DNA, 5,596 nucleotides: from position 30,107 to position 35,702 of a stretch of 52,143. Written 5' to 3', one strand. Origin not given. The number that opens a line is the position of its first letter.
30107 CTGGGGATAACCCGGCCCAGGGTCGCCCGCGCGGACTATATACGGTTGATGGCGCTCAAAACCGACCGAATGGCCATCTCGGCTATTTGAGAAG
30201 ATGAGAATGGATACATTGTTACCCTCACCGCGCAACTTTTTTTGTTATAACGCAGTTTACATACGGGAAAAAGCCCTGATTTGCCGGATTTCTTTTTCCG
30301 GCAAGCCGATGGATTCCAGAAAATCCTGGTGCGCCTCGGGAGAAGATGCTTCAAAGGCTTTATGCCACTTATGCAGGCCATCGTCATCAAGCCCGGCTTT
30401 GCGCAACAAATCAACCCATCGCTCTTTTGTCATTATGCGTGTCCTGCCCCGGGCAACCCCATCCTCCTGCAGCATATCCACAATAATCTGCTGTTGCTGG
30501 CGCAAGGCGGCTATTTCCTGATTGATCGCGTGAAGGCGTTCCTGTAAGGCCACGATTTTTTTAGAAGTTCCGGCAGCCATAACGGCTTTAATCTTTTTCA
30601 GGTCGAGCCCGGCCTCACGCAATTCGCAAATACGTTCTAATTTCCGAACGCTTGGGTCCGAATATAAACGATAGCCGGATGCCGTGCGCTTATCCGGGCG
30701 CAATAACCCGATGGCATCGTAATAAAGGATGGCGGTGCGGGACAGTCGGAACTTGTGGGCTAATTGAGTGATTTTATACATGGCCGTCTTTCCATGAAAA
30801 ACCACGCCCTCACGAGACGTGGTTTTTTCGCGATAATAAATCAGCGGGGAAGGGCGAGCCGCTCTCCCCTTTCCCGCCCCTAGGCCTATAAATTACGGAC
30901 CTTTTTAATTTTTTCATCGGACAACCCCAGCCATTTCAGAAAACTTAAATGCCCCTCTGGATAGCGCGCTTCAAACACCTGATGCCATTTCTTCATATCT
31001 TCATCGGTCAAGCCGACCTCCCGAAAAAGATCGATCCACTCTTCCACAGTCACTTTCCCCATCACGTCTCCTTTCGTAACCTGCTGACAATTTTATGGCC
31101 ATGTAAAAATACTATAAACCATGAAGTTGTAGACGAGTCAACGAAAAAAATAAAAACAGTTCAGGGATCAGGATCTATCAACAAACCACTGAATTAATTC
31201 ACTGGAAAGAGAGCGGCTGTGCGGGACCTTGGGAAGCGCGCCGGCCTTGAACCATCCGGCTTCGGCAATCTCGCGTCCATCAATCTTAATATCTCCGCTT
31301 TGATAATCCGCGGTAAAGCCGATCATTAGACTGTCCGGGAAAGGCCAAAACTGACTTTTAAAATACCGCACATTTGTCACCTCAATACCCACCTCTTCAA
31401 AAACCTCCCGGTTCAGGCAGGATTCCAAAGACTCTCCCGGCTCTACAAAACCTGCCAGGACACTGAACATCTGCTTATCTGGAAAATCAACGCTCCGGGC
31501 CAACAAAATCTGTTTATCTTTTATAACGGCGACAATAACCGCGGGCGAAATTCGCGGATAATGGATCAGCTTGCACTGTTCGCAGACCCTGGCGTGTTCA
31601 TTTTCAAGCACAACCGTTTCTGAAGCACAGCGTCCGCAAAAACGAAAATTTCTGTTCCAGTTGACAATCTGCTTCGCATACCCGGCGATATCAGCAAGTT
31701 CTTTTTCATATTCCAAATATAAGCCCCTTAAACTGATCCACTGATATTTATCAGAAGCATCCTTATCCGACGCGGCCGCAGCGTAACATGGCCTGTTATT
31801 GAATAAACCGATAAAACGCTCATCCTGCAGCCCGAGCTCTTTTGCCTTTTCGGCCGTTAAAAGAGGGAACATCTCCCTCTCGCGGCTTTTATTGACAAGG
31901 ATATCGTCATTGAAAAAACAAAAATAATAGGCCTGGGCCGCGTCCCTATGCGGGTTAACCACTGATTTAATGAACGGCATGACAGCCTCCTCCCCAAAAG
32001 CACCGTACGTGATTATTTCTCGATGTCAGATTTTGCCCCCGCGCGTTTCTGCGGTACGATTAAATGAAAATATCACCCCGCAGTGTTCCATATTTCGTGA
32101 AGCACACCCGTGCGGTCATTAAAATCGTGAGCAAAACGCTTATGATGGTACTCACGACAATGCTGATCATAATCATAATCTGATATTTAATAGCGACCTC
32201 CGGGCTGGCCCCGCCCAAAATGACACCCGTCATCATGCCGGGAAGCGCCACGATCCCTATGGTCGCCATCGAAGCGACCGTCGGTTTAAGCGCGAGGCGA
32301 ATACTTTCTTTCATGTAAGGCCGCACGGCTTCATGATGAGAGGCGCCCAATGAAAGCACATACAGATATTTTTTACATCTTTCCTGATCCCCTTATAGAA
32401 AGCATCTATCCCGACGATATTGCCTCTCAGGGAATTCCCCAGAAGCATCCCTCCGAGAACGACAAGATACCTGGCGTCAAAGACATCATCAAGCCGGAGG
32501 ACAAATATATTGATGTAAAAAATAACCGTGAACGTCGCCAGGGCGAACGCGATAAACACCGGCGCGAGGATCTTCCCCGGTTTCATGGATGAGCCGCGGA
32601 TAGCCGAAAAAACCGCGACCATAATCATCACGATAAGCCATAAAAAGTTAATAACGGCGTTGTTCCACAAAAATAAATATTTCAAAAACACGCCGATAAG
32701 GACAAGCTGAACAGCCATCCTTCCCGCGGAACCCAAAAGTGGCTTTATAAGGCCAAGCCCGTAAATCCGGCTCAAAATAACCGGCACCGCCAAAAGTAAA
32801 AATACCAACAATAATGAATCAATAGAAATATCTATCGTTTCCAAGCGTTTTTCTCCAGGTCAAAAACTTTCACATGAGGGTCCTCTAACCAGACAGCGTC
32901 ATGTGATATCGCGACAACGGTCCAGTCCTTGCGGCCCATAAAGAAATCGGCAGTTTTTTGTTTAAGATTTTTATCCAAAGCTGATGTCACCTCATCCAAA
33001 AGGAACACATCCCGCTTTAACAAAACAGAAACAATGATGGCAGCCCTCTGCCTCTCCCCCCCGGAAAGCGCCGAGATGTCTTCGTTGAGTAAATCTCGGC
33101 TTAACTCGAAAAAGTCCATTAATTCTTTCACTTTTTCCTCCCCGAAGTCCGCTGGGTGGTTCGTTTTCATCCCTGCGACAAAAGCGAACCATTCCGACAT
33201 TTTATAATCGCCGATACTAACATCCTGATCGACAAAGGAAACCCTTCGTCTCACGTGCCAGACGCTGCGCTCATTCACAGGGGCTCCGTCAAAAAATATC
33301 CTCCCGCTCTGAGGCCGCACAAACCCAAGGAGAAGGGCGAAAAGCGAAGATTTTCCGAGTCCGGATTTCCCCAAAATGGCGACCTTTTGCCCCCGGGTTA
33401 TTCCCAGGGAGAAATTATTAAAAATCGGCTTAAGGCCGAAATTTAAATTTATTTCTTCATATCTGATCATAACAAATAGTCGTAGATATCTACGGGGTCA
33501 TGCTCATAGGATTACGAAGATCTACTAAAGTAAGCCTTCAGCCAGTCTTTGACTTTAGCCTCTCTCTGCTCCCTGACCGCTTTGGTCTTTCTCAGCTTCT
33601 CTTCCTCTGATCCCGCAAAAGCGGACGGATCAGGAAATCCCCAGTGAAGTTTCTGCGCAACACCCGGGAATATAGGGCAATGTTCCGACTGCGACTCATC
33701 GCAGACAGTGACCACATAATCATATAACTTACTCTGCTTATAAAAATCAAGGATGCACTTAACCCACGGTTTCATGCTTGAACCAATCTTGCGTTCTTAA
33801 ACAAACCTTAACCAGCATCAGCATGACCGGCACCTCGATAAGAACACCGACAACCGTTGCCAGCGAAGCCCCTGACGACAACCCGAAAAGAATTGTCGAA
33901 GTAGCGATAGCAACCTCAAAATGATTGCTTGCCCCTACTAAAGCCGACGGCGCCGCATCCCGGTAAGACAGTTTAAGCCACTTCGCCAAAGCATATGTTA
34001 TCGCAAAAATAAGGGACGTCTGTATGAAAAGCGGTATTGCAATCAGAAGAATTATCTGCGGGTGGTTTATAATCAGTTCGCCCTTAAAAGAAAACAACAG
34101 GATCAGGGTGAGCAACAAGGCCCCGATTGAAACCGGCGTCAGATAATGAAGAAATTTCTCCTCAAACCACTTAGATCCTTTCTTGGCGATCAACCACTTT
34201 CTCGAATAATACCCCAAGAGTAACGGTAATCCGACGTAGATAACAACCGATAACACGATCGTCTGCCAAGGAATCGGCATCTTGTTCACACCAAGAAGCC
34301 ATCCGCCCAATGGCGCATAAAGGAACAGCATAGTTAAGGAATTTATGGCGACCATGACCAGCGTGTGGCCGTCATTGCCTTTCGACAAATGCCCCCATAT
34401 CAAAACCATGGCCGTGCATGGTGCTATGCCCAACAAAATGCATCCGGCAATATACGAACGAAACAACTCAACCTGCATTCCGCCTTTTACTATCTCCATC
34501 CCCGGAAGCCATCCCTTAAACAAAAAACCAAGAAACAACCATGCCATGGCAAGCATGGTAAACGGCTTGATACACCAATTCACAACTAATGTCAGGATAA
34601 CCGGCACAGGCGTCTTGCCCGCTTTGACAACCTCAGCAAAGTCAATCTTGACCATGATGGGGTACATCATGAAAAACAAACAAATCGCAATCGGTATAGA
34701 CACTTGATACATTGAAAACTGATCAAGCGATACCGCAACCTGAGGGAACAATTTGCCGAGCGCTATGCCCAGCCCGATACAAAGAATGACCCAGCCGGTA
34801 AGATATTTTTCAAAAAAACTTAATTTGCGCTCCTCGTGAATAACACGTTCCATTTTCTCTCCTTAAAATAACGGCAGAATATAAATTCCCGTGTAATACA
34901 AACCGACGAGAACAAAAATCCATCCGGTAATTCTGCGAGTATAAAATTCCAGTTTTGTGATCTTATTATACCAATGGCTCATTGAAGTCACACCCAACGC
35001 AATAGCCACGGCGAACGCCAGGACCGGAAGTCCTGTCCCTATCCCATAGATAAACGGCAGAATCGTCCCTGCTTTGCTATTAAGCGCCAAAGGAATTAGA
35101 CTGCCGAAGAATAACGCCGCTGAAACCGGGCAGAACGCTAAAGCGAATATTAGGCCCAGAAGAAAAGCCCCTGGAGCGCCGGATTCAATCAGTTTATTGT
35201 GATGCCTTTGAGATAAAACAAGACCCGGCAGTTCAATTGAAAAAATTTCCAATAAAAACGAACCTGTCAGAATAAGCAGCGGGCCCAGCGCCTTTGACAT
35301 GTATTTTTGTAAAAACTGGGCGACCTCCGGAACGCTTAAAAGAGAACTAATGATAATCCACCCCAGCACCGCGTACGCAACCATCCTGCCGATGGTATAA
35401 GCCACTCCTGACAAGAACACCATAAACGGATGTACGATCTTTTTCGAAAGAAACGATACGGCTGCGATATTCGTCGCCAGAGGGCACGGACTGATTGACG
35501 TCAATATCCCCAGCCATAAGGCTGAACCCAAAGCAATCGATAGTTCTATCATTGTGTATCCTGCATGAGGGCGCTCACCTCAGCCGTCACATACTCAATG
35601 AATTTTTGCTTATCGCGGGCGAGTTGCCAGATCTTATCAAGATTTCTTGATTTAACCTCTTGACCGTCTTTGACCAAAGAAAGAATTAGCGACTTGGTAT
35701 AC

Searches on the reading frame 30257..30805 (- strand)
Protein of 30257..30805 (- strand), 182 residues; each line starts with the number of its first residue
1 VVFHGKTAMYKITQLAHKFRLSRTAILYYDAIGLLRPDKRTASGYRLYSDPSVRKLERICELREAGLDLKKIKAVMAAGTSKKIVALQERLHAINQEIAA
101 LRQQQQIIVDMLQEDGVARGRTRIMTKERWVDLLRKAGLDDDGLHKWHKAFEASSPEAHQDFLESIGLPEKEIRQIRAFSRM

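Call 9: search_protein_families(library=pfam, proteins=[window:30257-30805:-])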
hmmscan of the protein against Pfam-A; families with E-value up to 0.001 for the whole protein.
window:30257-30805:- (182 aa): 2 families
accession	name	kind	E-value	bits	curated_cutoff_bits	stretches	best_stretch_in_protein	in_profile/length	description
PF13411.12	MerR_1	-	2.4e-15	56.8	21.6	1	10-78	1-68/69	MerR HTH family regulatory protein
PF00376.29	MerR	-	2.4e-10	40.5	28.2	1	11-48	1-38/38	MerR family regulatory protein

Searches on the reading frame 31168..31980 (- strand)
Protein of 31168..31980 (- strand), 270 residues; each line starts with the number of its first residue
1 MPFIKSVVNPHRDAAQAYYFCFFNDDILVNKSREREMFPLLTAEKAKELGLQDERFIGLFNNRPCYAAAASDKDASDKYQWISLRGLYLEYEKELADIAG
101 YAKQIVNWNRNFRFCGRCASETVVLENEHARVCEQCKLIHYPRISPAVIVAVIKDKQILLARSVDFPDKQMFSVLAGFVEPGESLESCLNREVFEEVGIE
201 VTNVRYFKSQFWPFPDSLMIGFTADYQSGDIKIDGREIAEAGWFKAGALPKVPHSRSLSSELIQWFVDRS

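Call 9: search_protein_families(library=pfam, proteins=[window:31168-31980:-])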
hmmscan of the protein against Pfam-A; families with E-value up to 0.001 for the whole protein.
window:31168-31980:- (270 aa): 3 families
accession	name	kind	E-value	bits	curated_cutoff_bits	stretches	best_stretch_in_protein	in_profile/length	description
PF00293.34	NUDIX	-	4.3e-19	69.3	21.1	1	146-265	4-133/134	NUDIX domain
PF09296.17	NUDIX-like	-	5.6e-15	56.4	22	1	17-108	2-96/96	NADH pyrophosphatase-like rudimentary NUDIX domain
PF09297.16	Zn_ribbon_NUD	-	2.2e-13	50.1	24.8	1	110-141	1-32/32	NADH pyrophosphatase zinc ribbon domain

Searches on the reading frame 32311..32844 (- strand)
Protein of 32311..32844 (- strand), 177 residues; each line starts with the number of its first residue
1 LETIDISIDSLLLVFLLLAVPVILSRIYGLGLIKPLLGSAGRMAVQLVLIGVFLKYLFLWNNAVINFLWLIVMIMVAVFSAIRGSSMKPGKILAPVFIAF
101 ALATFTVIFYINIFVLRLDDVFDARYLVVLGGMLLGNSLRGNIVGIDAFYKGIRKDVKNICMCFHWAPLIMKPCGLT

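Call 9: search_protein_families(library=pfam, proteins=[window:32311-32844:-])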
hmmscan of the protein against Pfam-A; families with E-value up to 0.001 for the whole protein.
window:32311-32844:- (177 aa): 1 family
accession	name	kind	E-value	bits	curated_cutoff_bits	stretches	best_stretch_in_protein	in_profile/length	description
PF03649.18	UPF0014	-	4.4e-32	111.8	22.6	1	10-161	3-154/242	Uncharacterised protein family (UPF0014)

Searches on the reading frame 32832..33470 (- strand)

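Call 9: search_protein_families(library=pfam, proteins=[window:32832-33470:-])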
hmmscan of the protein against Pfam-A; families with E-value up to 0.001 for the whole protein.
window:32832-33470:- (212 aa): 2 families
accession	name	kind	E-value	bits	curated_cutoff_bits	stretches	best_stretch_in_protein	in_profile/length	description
PF00005.33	ABC_tran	-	3e-27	96.3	25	1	18-163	2-137/137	ABC transporter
PF02463.25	SMC_N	-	4.9e-05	23.3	40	1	32-196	29-203/220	RecF/RecN/SMC N terminal domain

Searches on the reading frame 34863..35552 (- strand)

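Call 9: search_protein_families(library=pfam, proteins=[window:34863-35552:-])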
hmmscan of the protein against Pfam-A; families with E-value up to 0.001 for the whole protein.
window:34863-35552:- (229 aa): 2 families
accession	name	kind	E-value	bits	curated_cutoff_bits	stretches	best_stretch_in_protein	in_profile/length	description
PF13386.12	DsbD_2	-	7.9e-15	55.7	24.9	1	11-199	2-189/199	Cytochrome C biogenesis protein transmembrane region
PF02683.22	DsbD_TM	-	2.3e-07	30.8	27.1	1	6-200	3-201/219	Cytochrome C biogenesis protein transmembrane domain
